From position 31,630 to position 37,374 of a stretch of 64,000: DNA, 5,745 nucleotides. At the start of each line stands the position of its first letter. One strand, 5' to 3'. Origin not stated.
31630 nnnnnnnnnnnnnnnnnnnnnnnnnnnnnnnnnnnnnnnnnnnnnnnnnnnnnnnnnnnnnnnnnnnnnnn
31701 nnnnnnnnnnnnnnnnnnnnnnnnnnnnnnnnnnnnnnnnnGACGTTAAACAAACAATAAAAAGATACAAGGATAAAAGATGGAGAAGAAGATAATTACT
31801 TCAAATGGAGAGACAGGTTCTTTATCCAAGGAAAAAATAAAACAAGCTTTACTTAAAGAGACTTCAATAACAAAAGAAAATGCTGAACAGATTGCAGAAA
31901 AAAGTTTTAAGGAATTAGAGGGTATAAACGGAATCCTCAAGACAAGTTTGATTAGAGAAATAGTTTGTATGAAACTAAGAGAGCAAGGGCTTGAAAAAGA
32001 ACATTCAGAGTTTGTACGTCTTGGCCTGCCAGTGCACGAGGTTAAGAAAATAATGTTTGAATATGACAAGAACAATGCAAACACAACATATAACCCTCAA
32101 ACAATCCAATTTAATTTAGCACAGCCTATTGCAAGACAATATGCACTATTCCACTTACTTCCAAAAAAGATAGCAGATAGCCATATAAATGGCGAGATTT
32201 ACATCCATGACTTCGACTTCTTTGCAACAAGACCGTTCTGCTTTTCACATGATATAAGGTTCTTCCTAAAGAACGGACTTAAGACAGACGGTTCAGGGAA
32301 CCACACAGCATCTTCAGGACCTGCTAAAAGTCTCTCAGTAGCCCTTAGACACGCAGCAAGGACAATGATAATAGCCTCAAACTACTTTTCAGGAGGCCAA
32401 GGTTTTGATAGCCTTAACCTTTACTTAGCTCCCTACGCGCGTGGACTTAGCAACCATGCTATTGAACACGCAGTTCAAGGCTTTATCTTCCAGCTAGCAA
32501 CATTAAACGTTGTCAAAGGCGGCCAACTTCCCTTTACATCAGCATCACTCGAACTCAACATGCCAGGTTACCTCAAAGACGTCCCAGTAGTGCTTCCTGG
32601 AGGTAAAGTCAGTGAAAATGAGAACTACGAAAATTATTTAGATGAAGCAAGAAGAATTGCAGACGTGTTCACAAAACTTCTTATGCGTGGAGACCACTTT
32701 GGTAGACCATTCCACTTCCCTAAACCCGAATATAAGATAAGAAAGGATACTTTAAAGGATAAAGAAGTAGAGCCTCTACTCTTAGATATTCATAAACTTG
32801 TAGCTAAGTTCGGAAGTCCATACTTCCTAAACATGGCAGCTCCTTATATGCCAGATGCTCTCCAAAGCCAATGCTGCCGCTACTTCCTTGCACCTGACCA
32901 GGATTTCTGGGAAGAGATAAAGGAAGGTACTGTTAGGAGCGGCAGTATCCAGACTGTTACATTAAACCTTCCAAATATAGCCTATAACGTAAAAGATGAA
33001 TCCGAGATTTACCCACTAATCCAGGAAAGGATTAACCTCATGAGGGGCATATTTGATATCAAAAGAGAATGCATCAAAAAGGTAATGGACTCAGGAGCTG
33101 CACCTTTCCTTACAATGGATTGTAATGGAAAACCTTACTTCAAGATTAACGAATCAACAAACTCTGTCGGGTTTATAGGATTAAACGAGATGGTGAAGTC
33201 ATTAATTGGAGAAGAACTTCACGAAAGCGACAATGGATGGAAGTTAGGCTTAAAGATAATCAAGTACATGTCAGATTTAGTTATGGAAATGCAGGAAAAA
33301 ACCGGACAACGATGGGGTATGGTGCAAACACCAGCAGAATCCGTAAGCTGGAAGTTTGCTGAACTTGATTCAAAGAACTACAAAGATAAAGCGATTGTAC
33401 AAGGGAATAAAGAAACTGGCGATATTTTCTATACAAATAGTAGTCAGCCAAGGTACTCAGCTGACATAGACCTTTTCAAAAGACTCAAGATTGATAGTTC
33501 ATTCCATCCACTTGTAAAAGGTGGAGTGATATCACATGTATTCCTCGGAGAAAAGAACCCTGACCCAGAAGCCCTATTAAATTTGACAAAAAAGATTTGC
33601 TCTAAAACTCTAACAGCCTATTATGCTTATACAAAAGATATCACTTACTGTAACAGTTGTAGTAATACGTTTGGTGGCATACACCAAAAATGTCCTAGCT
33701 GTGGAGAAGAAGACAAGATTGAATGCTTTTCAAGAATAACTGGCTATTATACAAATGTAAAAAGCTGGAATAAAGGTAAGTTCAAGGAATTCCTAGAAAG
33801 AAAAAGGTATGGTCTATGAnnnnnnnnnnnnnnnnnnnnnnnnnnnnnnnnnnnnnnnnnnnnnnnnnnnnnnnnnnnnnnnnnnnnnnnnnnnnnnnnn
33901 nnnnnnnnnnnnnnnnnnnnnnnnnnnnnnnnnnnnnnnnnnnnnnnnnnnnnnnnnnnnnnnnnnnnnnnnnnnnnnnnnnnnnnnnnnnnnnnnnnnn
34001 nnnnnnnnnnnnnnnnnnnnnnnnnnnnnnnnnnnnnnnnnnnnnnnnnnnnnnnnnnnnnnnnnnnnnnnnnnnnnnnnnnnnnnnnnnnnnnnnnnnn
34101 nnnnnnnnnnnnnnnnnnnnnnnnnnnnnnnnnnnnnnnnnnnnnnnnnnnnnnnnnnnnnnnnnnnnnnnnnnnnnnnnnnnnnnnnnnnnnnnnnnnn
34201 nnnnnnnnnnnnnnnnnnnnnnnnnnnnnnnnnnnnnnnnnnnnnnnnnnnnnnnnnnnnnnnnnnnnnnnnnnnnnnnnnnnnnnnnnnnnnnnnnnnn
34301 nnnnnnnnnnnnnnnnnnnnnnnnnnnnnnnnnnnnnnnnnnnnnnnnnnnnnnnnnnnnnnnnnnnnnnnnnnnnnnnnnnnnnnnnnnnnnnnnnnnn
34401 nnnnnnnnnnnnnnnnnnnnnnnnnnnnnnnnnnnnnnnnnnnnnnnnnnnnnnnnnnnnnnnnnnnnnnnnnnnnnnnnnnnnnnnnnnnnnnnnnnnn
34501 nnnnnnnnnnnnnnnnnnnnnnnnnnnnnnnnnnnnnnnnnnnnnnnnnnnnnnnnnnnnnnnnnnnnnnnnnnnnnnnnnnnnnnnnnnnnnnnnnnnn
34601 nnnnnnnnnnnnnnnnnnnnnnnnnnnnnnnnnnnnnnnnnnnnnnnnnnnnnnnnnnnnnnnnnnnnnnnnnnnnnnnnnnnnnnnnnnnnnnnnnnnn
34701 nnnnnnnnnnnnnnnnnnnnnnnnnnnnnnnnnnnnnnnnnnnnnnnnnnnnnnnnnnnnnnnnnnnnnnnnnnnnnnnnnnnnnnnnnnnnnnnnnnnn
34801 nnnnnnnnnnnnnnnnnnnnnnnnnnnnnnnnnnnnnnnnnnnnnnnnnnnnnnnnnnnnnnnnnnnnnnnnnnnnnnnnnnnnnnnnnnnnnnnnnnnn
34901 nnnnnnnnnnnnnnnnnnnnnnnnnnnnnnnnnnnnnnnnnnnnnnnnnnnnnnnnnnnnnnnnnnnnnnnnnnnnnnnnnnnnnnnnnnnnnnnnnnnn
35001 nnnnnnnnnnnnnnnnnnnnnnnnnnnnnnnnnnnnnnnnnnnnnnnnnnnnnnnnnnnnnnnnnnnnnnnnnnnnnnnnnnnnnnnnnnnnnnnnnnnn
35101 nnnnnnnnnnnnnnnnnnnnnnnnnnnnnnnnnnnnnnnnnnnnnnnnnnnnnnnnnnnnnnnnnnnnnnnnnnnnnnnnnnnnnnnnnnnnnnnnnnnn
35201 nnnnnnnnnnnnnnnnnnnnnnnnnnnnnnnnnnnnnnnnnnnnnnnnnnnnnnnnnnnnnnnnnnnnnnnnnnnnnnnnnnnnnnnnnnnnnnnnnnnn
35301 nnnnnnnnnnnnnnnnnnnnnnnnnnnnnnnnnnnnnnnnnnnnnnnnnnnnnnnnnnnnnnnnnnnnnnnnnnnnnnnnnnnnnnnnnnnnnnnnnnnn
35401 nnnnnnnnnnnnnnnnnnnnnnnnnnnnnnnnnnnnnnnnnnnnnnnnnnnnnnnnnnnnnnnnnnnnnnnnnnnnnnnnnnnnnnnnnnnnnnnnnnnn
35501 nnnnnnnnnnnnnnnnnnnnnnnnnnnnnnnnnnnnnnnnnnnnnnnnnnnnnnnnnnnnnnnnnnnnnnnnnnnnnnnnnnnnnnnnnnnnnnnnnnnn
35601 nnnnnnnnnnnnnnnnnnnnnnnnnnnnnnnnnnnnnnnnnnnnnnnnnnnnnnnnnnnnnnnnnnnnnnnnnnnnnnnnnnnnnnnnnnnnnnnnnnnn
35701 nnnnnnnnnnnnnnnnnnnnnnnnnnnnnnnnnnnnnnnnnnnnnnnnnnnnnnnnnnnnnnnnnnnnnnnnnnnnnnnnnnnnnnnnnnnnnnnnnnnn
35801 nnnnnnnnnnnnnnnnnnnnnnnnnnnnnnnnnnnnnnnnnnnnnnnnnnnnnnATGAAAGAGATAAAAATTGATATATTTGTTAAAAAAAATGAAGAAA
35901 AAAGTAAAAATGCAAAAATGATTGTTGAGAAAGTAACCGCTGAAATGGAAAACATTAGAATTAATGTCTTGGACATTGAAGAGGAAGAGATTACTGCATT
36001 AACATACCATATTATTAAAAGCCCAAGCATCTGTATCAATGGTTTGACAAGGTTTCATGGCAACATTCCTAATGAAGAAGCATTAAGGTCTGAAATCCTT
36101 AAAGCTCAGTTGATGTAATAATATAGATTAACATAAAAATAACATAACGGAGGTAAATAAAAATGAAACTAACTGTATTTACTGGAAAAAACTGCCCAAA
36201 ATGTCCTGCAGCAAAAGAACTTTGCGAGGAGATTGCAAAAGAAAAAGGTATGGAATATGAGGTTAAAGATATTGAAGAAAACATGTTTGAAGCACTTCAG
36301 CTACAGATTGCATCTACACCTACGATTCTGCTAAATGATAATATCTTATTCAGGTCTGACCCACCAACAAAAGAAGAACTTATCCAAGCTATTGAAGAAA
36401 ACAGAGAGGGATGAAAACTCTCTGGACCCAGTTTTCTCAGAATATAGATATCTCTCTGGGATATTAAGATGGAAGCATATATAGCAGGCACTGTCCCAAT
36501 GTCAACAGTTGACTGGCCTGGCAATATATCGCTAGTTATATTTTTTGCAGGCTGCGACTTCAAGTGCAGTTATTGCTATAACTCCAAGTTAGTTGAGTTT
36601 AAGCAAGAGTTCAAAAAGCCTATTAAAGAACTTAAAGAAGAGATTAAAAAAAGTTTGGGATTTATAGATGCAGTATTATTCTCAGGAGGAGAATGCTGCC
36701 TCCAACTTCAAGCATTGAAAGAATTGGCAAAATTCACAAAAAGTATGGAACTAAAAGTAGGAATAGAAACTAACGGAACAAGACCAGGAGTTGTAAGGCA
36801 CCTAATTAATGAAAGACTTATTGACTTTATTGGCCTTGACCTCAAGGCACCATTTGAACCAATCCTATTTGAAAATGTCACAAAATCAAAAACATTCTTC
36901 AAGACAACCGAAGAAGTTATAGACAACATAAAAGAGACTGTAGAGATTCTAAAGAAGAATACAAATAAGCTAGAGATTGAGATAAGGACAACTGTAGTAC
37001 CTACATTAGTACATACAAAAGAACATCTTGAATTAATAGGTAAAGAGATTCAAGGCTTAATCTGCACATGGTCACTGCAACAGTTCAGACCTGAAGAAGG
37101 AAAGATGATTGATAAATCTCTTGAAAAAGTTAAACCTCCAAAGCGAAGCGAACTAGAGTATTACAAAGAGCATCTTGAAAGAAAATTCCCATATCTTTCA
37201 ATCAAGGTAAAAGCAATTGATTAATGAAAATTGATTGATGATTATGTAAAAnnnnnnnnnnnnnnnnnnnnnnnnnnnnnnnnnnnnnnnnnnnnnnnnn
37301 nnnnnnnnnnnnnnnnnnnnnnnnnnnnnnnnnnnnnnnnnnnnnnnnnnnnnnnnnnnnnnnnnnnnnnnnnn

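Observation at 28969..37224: Three tandem class III ribonucleotide reductases in one operon with one activase and two thioredoxin-fold proteins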

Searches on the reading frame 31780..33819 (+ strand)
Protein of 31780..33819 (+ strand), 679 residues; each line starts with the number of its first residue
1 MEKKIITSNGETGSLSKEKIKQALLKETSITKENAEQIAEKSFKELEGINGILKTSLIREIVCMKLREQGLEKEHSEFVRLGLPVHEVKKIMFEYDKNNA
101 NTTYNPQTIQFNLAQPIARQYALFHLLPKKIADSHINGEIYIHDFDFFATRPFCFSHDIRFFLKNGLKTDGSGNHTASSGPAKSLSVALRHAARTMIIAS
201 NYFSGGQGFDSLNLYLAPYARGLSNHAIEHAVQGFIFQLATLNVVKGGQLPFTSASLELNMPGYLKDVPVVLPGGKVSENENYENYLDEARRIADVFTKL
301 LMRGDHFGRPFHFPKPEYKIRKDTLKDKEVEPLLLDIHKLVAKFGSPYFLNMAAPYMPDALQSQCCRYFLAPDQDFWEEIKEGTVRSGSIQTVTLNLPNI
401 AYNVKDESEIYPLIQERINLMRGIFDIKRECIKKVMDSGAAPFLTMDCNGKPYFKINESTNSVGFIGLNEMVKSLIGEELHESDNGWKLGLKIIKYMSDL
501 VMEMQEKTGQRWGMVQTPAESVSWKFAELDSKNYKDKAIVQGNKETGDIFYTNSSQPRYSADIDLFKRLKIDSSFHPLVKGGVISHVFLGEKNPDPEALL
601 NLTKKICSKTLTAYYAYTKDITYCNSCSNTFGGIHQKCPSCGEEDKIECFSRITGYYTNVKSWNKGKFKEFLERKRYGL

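Call 3: search_protein_families(library=pfam, proteins=[window:31780-33819:+])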
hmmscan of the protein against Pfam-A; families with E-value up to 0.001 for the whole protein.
window:31780-33819:+ (679 aa): 2 families
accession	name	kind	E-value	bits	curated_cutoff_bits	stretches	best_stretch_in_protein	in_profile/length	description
PF13597.11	NRDD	-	1.2e-150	503.3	26.2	1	99-677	2-562/562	Anaerobic ribonucleoside-triphosphate reductase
PF03477.21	ATP-cone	-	0.0001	23.2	25.8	1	4-71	2-72/88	ATP cone domain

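Call 4: search_protein_families(library=ncbifam, proteins=[window:31780-33819:+])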
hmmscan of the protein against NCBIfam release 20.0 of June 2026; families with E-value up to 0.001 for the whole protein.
window:31780-33819:+ (679 aa): 8 families
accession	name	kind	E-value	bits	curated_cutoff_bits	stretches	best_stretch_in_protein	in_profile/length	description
TIGR02487.1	NrdD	equivalog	1.5e-147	492.6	326.35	1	97-677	1-581/581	anaerobic ribonucleoside-triphosphate reductase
NF006126.0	PRK08270.1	equivalog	1.5e-106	357.3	548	1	14-677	14-681/684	ribonucleoside triphosphate reductase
NF006358.0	PRK08579.1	equivalog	4.4e-95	319.1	585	2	387-677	332-622/624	anaerobic ribonucleoside triphosphate reductase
NF005497.0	PRK07111.1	equivalog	6.5e-57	193.4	764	2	382-674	444-740/746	anaerobic ribonucleoside triphosphate reductase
NF006732.0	PRK09263.1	equivalog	1.1e-53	182.7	657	2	226-675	266-703/712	anaerobic ribonucleoside-triphosphate reductase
NF006127.0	PRK08271.1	equivalog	2.1e-44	152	545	1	128-674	100-624/631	anaerobic ribonucleoside-triphosphate reductase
NF011292.0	PRK14704.1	equivalog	1.1e-42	146.4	736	2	458-674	401-614/618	anaerobic ribonucleoside triphosphate reductase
TIGR02827.1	RNR_anaer_Bdell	equivalog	2.4e-30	105.6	568.3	2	358-674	294-594/596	anaerobic ribonucleoside-triphosphate reductase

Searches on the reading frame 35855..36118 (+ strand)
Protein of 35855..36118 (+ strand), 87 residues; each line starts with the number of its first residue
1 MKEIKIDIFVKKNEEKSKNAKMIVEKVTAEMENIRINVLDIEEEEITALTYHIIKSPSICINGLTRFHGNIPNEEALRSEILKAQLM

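Call 3: search_protein_families(library=pfam, proteins=[window:35855-36118:+])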
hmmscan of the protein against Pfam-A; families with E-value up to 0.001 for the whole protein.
window:35855-36118:+ (87 aa): 1 family
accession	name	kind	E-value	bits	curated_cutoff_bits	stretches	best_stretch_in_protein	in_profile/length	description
PF13192.12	Thioredoxin_3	-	2.8e-06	27.7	24.8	1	5-78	2-72/76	Thioredoxin domain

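Call 4: search_protein_families(library=ncbifam, proteins=[window:35855-36118:+])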
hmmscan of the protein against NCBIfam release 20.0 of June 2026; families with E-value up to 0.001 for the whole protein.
window:35855-36118:+ (87 aa): 3 families
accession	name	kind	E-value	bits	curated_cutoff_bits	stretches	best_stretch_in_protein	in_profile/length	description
TIGR00411.1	redox_disulf_1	equivalog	1.5e-08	34.6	92.75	1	6-83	3-80/82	MJ0307 family thioredoxin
TIGR02187.2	PDO_seleno_TRX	equivalog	3.5e-05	23.3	185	1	2-63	17-79/209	protein disulfide oxidoreductase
TIGR00412.2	redox_disulf_2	subfamily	0.00071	19.9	62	0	18-78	13-71/75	MTH895/ArsE family thioredoxin-like protein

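Call 89: find_homologous_proteins(query=window:35855-36118:+, max_evalue=0.01)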
Query window:35855-36118:+ (87 aa): 1 proteins with E <= 0.01 among 1 candidates.
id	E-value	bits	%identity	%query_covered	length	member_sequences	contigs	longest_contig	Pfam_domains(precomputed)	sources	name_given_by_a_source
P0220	8.9e-47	174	100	100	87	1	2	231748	PF13192.13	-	-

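Call 97: search_protein_representatives(protein=window:35855-36118:+)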
Query: 87 residues. Proteins with E-value up to 0.001 (for the whole library): 7; up to 1e-10: 2; up to 1e-30: 1. The best 7 are listed.
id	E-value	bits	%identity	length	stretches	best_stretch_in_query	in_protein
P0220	2.8e-47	173.6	100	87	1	1-87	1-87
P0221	2.9e-13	65.7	43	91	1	3-84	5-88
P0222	2.0e-05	40.8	32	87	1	4-84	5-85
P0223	3.7e-05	40.0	35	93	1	2-81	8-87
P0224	3.5e-04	36.8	38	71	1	22-83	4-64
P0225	3.7e-04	36.8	34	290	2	6-82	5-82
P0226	5.3e-04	36.3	38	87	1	5-83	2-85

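Call 99: find_encoding_contigs(protein=P0221, flank=10000, max_places=2)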
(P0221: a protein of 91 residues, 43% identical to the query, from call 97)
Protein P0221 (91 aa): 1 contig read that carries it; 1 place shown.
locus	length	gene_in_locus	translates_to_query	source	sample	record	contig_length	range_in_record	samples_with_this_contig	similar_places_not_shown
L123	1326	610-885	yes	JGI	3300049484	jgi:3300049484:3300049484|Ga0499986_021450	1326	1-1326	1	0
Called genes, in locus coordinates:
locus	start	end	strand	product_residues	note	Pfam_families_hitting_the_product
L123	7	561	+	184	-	PF13597:NRDD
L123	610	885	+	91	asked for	PF13192:Thioredoxin_3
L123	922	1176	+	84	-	PF00462:Glutaredoxin (weak), PF13192:Thioredoxin_3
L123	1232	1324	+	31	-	?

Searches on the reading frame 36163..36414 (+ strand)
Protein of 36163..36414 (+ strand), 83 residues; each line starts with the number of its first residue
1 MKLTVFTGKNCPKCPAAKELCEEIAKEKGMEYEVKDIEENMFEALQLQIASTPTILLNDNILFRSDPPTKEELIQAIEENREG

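Call 3: search_protein_families(library=pfam, proteins=[window:36163-36414:+])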
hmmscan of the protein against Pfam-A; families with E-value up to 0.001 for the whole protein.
window:36163-36414:+ (83 aa): 4 families
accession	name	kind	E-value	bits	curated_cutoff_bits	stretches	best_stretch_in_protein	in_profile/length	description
PF13192.12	Thioredoxin_3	-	8.5e-14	51.8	24.8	1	1-77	1-75/76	Thioredoxin domain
PF05768.20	Glrx-like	-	3.9e-05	24.3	26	1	2-74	1-72/77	Glutaredoxin-like domain (DUF836)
PF13462.12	Thioredoxin_4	-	6.4e-05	23.6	23.2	0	36-78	124-164/165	Thioredoxin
PF00462.30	Glutaredoxin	-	8.1e-05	23.2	22.9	1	4-43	2-36/60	Glutaredoxin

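Call 4: search_protein_families(library=ncbifam, proteins=[window:36163-36414:+])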
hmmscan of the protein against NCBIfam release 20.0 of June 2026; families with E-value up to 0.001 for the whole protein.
window:36163-36414:+ (83 aa): 6 families
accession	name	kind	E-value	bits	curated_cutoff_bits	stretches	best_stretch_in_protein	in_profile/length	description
TIGR00411.1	redox_disulf_1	equivalog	1e-16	60.7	92.75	1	2-79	2-80/82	MJ0307 family thioredoxin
TIGR00412.2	redox_disulf_2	subfamily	8.7e-10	38.9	62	1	8-77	6-74/75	MTH895/ArsE family thioredoxin-like protein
TIGR02187.2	PDO_seleno_TRX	equivalog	3.4e-06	26.6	185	1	2-78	131-207/209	protein disulfide oxidoreductase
TIGR02196.1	GlrX_YruB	hypoth_equivalog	6.9e-06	26.5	88.55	1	3-63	2-62/74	glutaredoxin-like protein, YruB-family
NF049942.1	DF_fam_seleno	subfamily_domain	0.0002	21.3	70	1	5-59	3-58/96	DF family (seleno)protein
NF008401.0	PRK11200.1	equivalog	0.00046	20.3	84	1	1-43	1-44/87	GrxA family glutaredoxin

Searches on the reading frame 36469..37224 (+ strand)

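Call 3: search_protein_families(library=pfam, proteins=[window:36469-37224:+])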
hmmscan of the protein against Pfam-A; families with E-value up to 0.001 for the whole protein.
window:36469-37224:+ (251 aa): 2 families
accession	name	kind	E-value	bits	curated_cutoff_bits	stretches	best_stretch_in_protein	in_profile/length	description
PF04055.27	Radical_SAM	-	1.3e-16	61.6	29.5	1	23-157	1-139/166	Radical SAM superfamily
PF13353.11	Fer4_12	-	1.9e-10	41.6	22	1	21-111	7-99/137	4Fe-4S single cluster domain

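Call 4: search_protein_families(library=ncbifam, proteins=[window:36469-37224:+])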
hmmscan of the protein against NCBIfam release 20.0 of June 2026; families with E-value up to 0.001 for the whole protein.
window:36469-37224:+ (251 aa): 35 families (the best 25 are shown)
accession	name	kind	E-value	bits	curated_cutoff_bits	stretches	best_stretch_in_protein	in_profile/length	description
TIGR02495.1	NrdG2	equivalog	7.2e-50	169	131.15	1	5-207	2-193/193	anaerobic ribonucleoside-triphosphate reductase activating protein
TIGR04041.1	activase_YjjW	hypoth_equivalog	5.8e-24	85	250.2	2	52-238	95-267/276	YjjW family glycine radical enzyme activase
TIGR02493.1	PFLA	equivalog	1.9e-19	69.9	231.75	1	10-196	7-185/235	pyruvate formate-lyase-activating protein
TIGR02826.1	RNR_activ_nrdG3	equivalog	2.9e-13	49.9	151.7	1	15-101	11-96/148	anaerobic ribonucleoside-triphosphate reductase activating protein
NF008356.0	PRK11145.1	equivalog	1.2e-12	47.6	375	1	11-236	13-237/246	pyruvate formate lyase 1-activating protein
NF038283.1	viperin_w_prok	equivalog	9.4e-11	41.4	180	1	27-177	10-163/281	viperin family antiviral radical SAM protein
NF048010.1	SfplDhtActHpsHDes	equivalog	1.3e-10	40.6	430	1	70-197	136-252/298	(2S)-3-sulfopropanediol dehydratase activating enzyme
TIGR02494.1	PFLE_PFLC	subfamily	4.4e-10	39.3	174.35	1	69-189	127-234/293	glycyl-radical enzyme activating protein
TIGR02491.1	NrdG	equivalog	7.4e-10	39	126.1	1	7-97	4-94/154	anaerobic ribonucleoside-triphosphate reductase activating protein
TIGR04038.1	tatD_link_rSAM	subfamily_domain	5.1e-09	36.2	129.7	1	28-163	17-159/192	TatD family nuclease-associated radical SAM protein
TIGR03963.1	rSAM_QueE_Clost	equivalog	6.8e-09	35.7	260.1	1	18-129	18-126/219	putative 7-carboxy-7-deazaguanine synthase QueE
NF043069.1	T4HPD_activ_SAM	equivalog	1.4e-08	34.5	425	1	53-190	107-235/299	trans-4-hydroxy-L-proline dehydratase activase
NF033717.2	HPDL_rSAM_activ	equivalog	2.1e-07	30.5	420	0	68-187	133-241/311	4-hydroxyphenylacetate decarboxylase activase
TIGR04054.1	rSAM_NirJ1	equivalog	2.8e-07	29.5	650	1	27-127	44-144/387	putative heme d1 biosynthesis radical SAM protein NirJ1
TIGR04317.1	W_rSAM_matur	equivalog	4.2e-07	29.4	380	1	28-176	13-156/349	tungsten cofactor oxidoreductase radical SAM maturase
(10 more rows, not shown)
